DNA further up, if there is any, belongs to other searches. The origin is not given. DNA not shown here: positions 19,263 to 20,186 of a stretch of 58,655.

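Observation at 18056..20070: Four-gene accessory cassette: Panacea-domain antitoxin, RelE/ParE-like toxin, 47-aa basic peptide and P63C-like protein, behind a perfect palindrome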

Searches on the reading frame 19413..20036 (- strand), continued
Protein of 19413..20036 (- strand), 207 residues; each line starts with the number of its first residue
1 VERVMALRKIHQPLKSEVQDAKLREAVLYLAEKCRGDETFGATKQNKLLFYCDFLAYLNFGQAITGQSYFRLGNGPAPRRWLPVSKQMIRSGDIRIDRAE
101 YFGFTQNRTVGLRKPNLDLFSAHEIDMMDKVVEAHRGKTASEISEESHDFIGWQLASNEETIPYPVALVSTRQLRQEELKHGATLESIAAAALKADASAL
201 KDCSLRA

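Call 124: search_protein_families(library=phrogs, proteins=[L047:383-2176:+, L047:2256-2537:-, L047:2573-3022:-, L047:3662-4135:+, L047:4145-4675:+, L047:8787-9029:-, L047:8166-8675:-], max_evalue=0.001)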
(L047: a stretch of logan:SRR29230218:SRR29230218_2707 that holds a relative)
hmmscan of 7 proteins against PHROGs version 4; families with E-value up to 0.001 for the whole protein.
L047:383-2176:+ (597 aa): 1 family
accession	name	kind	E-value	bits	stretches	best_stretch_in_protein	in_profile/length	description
phrog_2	-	head and packaging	1.1e-09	38.6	1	53-562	261-600/807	terminase large subunit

L047:2256-2537:- (93 aa): 0 families

L047:2573-3022:- (149 aa): 0 families

L047:3662-4135:+ (157 aa): 0 families

L047:4145-4675:+ (176 aa): 0 families

L047:8787-9029:- (80 aa): 0 families

L047:8166-8675:- (169 aa): 5 families
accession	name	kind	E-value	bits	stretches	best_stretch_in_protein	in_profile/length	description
phrog_8130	-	unknown function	5.8e-15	56.2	1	69-149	174-257/434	-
phrog_4284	-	unknown function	4.8e-12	47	1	71-155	81-165/171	-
phrog_5032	-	unknown function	8.9e-07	29.7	1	73-146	76-152/178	-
phrog_681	-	DNA, RNA and nucleotide metabolism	2.7e-06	27.2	1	73-140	438-521/576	endonuclease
phrog_8604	-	unknown function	1e-05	26.3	1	73-152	123-195/200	-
